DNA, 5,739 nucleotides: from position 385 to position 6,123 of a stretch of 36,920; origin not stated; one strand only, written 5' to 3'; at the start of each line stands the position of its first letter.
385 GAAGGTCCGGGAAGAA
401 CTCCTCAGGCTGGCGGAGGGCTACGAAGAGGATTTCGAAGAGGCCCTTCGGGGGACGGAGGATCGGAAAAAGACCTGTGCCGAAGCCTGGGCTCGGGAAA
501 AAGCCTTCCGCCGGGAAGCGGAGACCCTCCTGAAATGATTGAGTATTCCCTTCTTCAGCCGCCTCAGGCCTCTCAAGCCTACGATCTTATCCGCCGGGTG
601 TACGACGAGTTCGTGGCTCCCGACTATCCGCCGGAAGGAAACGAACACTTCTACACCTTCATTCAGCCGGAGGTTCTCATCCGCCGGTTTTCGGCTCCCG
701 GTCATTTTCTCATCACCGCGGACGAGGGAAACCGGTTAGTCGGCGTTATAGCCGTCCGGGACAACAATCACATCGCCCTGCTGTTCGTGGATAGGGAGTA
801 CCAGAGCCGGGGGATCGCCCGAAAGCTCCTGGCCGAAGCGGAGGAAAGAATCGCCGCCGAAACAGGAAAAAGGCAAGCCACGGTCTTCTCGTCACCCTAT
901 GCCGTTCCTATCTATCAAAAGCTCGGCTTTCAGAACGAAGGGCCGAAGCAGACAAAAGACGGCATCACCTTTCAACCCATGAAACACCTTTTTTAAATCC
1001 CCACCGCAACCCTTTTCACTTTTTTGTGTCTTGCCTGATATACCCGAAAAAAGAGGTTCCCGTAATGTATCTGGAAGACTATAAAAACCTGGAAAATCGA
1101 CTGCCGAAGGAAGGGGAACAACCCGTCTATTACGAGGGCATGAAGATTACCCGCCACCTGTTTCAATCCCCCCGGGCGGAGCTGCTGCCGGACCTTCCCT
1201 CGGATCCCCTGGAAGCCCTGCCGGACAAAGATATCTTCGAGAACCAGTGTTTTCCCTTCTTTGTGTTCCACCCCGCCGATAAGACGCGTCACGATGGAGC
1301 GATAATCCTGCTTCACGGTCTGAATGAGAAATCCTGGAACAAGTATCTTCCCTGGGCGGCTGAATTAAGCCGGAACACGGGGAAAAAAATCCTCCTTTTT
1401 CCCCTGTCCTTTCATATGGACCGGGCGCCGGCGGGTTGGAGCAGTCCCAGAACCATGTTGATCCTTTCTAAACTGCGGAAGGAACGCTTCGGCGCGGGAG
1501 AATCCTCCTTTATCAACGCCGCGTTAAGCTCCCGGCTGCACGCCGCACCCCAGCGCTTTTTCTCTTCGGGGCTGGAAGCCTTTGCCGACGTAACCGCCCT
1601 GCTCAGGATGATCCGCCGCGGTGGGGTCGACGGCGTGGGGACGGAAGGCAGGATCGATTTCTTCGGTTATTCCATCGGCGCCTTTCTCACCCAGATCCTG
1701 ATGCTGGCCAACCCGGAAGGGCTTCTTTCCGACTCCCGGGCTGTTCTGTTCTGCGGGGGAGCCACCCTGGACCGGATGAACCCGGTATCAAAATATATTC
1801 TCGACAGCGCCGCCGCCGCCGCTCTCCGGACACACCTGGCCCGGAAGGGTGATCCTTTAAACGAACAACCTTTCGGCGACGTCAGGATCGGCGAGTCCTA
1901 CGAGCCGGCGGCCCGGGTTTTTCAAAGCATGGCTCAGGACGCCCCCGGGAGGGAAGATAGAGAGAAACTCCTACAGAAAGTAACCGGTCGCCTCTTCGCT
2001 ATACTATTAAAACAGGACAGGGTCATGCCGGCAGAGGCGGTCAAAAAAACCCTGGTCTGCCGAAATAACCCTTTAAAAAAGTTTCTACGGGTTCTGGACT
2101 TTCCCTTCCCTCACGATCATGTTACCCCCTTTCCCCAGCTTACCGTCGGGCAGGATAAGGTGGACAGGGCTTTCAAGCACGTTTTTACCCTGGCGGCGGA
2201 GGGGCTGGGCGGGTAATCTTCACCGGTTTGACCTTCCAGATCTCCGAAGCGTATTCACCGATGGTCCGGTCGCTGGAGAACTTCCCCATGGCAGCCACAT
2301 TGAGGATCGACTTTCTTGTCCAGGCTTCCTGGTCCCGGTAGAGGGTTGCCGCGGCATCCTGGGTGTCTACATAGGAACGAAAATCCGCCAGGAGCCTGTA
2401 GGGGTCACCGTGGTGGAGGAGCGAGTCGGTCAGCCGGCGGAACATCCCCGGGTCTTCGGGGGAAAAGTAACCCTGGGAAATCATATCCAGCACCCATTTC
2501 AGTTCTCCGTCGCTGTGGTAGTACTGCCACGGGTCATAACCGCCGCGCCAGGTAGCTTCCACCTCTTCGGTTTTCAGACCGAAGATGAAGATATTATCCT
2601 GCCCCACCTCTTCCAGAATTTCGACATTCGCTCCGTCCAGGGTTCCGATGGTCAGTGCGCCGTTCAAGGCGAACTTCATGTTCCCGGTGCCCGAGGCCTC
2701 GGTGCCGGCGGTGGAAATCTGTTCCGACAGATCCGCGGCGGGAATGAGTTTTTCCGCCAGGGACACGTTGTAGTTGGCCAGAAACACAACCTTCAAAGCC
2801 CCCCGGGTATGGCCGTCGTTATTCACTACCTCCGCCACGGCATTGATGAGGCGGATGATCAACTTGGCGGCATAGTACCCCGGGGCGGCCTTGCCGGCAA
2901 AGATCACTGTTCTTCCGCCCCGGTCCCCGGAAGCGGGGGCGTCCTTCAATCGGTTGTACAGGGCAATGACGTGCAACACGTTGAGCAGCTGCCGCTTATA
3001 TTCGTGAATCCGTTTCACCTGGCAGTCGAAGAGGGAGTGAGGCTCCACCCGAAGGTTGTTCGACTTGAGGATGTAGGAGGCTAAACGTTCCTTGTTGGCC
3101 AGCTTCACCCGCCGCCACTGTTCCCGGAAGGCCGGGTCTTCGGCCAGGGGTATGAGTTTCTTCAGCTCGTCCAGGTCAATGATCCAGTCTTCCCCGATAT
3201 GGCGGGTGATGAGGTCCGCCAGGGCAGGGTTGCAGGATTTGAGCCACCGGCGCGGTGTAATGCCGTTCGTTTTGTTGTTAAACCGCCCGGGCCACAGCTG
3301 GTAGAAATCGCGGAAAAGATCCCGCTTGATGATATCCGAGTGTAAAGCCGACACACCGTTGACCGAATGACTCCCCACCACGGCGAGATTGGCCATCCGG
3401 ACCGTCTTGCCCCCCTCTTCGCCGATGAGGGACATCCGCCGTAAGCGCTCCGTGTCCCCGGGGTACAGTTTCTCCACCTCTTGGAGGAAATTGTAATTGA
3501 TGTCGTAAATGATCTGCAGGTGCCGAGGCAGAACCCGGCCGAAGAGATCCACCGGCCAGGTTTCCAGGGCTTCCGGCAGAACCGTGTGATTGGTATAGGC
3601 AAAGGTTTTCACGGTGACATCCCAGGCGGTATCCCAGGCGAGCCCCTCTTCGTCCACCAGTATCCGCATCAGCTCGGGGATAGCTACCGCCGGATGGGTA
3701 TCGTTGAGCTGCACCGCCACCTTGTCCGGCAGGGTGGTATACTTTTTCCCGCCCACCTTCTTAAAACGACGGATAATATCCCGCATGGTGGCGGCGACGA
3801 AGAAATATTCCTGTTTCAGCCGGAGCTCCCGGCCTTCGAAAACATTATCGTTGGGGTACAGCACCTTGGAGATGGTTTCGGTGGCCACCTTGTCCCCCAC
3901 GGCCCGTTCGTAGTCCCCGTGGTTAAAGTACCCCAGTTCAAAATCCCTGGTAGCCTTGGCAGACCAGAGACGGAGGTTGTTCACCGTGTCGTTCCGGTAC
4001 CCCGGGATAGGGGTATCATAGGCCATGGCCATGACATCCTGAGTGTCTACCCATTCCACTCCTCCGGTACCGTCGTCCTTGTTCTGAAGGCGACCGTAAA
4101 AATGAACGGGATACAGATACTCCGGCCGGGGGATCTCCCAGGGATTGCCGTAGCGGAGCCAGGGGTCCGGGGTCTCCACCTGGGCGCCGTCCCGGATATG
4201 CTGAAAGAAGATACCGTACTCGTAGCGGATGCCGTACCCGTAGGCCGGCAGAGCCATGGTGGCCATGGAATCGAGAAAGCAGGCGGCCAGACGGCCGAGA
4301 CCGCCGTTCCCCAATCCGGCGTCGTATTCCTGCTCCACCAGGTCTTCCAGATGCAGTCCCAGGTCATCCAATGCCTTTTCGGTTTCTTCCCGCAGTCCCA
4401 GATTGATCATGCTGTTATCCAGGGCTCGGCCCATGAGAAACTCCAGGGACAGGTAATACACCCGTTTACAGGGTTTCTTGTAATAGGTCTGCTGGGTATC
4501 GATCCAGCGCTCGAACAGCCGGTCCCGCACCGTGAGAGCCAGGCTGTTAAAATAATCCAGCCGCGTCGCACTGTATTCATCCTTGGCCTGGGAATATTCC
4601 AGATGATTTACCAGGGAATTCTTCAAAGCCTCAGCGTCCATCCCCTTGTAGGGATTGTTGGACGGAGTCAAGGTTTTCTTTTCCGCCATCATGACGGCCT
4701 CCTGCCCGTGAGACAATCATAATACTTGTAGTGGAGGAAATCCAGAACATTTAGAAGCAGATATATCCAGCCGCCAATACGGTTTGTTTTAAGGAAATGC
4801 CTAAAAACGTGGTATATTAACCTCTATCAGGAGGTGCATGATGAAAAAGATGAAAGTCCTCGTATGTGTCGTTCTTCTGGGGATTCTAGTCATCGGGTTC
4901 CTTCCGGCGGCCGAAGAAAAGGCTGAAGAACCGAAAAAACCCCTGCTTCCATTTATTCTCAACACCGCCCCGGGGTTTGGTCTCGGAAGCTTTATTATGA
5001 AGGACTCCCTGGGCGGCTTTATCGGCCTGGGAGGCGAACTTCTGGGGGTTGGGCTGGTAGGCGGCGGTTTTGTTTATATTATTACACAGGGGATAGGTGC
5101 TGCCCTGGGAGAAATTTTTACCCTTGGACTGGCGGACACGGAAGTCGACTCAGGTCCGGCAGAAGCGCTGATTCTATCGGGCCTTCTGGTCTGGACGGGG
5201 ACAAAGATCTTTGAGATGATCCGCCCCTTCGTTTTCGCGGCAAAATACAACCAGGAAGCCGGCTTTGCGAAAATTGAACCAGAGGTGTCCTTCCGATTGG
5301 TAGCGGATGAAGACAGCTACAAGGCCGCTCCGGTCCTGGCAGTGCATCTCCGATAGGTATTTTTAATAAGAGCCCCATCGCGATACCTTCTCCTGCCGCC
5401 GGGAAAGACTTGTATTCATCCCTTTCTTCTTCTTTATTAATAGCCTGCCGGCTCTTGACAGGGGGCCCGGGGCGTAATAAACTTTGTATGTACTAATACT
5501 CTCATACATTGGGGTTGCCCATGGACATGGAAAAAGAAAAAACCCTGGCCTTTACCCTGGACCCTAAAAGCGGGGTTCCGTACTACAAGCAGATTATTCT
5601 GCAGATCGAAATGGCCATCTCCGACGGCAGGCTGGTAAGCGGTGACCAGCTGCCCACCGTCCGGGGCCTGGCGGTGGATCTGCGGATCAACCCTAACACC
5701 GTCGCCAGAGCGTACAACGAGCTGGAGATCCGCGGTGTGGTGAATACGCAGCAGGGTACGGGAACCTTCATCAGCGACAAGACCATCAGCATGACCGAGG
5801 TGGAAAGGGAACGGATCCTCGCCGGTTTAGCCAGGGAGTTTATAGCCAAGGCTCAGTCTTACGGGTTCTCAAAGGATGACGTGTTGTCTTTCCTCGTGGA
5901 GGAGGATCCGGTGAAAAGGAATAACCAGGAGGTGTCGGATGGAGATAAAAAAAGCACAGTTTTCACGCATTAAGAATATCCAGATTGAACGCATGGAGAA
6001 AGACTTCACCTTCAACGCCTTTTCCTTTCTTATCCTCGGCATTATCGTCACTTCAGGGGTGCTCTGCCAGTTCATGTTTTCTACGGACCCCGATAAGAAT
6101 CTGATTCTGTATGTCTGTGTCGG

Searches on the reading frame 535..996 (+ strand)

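Call 45: search_protein_families(library=pfam, proteins=[window:535-996:+], max_evalue=0.0001)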
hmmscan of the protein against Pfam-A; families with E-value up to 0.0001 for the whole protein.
window:535-996:+ (153 aa): 4 families
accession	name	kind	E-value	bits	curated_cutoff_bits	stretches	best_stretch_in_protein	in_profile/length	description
PF13673.13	Acetyltransf_10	-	3.1e-40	137.5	23.6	1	27-150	1-125/128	Acetyltransferase (GNAT) domain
PF00583.31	Acetyltransf_1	-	4e-14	53.3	20.7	1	22-132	4-116/116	Acetyltransferase (GNAT) family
PF13508.13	Acetyltransf_7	-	1.7e-13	51.2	27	1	57-133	4-83/84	Acetyltransferase (GNAT) domain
PF13527.13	Acetyltransf_9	-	2.1e-05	25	25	1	79-133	74-125/127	Acetyltransferase (GNAT) domain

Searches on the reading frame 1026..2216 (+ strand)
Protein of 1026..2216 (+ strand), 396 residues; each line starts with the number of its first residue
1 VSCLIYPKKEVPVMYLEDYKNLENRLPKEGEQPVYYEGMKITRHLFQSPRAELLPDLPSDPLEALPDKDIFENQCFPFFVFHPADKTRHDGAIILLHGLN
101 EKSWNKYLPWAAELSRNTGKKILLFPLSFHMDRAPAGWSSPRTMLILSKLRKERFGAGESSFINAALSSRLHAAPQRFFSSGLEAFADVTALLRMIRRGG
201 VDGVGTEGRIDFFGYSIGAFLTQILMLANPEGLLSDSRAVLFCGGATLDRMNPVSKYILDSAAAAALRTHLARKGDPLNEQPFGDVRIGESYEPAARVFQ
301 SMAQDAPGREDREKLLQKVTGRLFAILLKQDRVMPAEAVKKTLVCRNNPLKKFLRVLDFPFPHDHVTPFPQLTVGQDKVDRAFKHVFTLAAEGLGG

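Call 45: search_protein_families(library=pfam, proteins=[window:1026-2216:+], max_evalue=0.0001)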
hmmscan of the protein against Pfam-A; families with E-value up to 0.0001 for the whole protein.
window:1026-2216:+ (396 aa): 1 family
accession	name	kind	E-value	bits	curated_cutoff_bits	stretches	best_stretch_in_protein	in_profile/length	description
PF19519.4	DUF6051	-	3.9e-98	329.6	27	1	64-392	73-403/406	Family of unknown function (DUF6051)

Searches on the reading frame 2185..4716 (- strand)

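Call 45: search_protein_families(library=pfam, proteins=[window:2185-4716:-], max_evalue=0.0001)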
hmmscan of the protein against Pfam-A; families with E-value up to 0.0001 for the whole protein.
window:2185-4716:- (843 aa): 1 family
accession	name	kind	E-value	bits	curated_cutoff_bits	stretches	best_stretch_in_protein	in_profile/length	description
PF00343.26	Phosphorylase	-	0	1125.1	27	1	117-829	2-713/713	Carbohydrate phosphorylase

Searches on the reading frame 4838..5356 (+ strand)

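Call 45: search_protein_families(library=pfam, proteins=[window:4838-5356:+], max_evalue=0.0001)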
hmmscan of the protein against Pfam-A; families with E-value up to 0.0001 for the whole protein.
window:4838-5356:+ (172 aa): 1 family
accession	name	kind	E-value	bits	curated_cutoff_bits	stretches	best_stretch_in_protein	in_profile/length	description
PF05628.17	Borrelia_P13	-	1.9e-11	44.6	25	1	33-140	9-104/138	Borrelia membrane protein P13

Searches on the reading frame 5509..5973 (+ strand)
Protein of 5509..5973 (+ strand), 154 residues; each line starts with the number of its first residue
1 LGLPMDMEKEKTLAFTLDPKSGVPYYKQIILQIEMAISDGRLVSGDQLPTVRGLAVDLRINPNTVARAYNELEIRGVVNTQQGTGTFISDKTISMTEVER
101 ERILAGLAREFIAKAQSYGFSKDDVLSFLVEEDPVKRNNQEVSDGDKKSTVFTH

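Call 45: search_protein_families(library=pfam, proteins=[window:5509-5973:+], max_evalue=0.0001)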
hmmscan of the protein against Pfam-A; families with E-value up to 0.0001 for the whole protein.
window:5509-5973:+ (154 aa): 1 family
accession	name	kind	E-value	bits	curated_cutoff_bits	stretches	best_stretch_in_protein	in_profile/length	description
PF00392.27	GntR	-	5.3e-16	58.5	27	1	26-88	2-64/64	Bacterial regulatory proteins, gntR family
